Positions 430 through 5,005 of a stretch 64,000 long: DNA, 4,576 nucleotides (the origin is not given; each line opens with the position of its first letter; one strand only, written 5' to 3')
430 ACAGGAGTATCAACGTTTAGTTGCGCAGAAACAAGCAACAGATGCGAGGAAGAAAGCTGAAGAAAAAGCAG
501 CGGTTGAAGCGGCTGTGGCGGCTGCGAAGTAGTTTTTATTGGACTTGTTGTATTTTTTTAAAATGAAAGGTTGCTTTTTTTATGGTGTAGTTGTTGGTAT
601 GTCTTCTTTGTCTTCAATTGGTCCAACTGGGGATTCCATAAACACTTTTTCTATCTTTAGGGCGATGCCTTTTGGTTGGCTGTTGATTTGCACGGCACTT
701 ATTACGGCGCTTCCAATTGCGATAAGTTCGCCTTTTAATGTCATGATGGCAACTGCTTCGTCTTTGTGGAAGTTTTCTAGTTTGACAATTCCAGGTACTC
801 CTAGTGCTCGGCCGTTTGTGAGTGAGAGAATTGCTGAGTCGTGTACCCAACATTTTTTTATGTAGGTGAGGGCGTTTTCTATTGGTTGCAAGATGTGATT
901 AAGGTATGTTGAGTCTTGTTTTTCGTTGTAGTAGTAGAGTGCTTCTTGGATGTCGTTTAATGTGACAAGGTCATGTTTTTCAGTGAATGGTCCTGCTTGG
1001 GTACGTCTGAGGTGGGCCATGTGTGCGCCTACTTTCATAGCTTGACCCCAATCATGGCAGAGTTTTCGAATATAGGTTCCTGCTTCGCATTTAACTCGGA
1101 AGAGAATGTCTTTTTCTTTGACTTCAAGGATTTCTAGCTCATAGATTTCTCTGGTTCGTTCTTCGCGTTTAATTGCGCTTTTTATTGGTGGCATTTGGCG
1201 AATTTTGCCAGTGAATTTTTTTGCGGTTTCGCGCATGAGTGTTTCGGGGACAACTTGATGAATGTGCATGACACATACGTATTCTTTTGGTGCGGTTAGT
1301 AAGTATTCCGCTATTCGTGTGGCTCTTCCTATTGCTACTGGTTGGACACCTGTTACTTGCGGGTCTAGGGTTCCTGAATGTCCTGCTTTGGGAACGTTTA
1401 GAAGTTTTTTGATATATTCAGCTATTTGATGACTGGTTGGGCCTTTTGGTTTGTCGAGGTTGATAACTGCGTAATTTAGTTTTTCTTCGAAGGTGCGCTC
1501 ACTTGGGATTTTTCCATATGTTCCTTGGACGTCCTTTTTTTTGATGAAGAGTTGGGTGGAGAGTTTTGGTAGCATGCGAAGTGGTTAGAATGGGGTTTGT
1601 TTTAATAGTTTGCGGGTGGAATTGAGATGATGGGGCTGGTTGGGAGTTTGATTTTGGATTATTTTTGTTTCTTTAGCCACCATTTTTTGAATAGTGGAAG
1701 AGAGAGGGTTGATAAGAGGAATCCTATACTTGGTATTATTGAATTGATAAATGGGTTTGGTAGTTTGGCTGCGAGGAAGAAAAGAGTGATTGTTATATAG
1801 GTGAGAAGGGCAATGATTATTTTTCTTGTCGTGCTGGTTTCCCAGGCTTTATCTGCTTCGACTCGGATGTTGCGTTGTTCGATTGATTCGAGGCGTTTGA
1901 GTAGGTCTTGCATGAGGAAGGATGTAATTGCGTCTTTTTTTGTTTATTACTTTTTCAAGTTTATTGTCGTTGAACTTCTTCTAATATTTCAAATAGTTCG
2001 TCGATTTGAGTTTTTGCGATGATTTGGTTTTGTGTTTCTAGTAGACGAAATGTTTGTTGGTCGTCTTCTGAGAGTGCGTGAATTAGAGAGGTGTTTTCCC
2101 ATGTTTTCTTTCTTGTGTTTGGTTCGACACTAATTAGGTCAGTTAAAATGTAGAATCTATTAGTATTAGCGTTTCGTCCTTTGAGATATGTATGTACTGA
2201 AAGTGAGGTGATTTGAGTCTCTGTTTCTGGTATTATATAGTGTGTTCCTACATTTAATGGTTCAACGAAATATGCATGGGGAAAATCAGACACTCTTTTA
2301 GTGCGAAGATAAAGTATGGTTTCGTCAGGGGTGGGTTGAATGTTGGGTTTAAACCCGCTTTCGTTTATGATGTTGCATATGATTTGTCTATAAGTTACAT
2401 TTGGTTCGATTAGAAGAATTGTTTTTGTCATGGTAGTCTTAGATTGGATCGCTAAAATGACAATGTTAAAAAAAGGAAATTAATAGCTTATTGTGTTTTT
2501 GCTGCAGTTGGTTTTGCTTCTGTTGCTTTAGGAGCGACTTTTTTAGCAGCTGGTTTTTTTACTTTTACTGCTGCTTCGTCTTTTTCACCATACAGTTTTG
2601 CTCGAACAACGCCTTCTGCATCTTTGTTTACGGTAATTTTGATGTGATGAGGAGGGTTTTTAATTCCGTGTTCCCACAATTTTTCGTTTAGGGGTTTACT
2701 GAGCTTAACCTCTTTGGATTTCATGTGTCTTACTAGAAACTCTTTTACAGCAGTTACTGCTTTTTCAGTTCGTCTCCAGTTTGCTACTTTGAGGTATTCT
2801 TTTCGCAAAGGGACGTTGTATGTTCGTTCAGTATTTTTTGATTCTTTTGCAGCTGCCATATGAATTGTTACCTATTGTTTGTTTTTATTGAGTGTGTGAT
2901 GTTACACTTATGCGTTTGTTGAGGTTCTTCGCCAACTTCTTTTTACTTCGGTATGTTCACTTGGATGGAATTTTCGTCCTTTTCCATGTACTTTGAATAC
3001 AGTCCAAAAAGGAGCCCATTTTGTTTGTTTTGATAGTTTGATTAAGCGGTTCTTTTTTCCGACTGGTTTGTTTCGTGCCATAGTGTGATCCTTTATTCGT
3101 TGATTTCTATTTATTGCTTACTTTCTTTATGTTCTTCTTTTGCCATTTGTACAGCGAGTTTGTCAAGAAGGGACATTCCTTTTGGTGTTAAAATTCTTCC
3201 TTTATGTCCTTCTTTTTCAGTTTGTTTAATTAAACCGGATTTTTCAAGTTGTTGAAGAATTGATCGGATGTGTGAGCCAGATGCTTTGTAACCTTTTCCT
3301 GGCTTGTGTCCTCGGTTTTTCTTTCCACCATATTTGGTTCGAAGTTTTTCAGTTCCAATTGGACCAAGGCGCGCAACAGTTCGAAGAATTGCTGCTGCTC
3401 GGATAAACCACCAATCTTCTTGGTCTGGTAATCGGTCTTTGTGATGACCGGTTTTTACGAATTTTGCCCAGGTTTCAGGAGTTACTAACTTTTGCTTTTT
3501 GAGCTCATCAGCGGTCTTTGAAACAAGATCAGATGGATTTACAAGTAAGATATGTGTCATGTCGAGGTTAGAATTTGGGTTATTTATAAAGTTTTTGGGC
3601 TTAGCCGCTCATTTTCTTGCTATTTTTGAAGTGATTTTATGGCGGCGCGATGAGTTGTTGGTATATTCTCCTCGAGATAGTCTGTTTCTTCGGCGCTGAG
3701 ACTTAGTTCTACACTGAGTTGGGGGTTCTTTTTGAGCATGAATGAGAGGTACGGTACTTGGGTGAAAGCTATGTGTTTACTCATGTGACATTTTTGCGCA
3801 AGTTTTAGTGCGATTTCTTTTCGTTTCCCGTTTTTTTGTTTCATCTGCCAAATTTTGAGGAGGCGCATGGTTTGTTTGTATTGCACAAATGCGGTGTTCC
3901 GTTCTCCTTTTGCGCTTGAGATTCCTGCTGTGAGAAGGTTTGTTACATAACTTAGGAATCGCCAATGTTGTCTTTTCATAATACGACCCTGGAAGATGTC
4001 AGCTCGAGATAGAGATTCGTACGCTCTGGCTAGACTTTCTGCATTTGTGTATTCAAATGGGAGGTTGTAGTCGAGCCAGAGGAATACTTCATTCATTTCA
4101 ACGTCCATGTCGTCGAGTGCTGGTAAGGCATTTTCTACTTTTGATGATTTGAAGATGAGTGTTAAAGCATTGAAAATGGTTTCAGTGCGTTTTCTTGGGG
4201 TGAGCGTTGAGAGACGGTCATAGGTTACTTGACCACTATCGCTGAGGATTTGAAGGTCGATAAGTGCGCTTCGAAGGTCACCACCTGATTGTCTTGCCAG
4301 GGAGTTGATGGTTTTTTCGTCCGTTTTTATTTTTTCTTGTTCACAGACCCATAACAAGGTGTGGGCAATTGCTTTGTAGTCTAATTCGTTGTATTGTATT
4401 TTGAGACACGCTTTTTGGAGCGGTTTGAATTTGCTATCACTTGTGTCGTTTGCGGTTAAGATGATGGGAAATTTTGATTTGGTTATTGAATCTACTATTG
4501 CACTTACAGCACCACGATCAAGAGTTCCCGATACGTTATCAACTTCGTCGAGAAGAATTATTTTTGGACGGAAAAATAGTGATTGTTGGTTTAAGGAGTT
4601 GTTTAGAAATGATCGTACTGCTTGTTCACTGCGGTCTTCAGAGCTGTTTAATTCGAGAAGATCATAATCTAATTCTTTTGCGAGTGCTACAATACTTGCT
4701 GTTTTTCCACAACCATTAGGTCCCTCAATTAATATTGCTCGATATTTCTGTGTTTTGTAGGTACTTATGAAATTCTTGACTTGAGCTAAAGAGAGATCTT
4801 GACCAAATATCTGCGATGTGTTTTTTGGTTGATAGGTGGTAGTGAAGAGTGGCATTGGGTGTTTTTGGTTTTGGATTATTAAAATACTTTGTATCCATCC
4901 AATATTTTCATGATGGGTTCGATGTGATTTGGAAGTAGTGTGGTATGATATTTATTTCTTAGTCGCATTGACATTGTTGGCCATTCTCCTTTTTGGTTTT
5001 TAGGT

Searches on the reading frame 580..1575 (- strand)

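Call 19: search_protein_families(library=pfam, proteins=[window:580-1575:-], max_evalue=0.001)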
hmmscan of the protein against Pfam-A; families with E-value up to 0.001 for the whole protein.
window:580-1575:- (331 aa): 5 families
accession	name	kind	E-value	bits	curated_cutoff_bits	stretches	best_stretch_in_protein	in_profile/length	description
PF01509.24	TruB_N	-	1.7e-28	100.3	27.3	2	56-107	1-52/149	TruB family pseudouridylate synthase (N terminal domain)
PF16198.10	TruB_C_2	-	2e-23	82.7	29.3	1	170-236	1-65/66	tRNA pseudouridylate synthase B C-terminal domain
PF01472.26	PUA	-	8.7e-13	48.5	24.8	1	241-311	2-73/74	PUA domain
PF08068.17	DKCLD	-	4.1e-11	43.2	27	1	17-51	23-57/58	DKCLD (NUC011) domain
PF21238.2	Pus10_C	-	2.9e-09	37.3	27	1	73-174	100-203/232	Pus10, C-terminal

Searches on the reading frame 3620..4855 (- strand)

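Call 19: search_protein_families(library=pfam, proteins=[window:3620-4855:-], max_evalue=0.001)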
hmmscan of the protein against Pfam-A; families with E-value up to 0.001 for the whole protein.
window:3620-4855:- (411 aa): 7 families
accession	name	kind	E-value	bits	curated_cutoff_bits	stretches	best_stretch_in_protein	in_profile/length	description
PF00004.35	AAA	-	1.4e-12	48.6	21.2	1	41-139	1-111/131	ATPase family associated with various cellular activities (AAA)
PF13173.12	AAA_14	-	9.1e-07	29.4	27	1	38-134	2-96/129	AAA domain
PF21960.2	RCF1-5-like_lid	-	1.3e-06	28.7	27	1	170-203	6-40/43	RCF1/5-like, AAA+ ATPase lid domain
PF03215.21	Rad17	-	1.7e-06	28.6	23.8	1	8-76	13-84/186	Rad17 P-loop domain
PF13401.12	AAA_22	-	5.4e-05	24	27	0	39-77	6-47/130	AAA domain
PF16193.11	AAA_assoc_2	-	0.00056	20.5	34.3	0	173-210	2-39/81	AAA C-terminal domain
PF12775.13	AAA_7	-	0.00068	19.6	25.8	0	29-92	24-90/181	P-loop containing dynein motor region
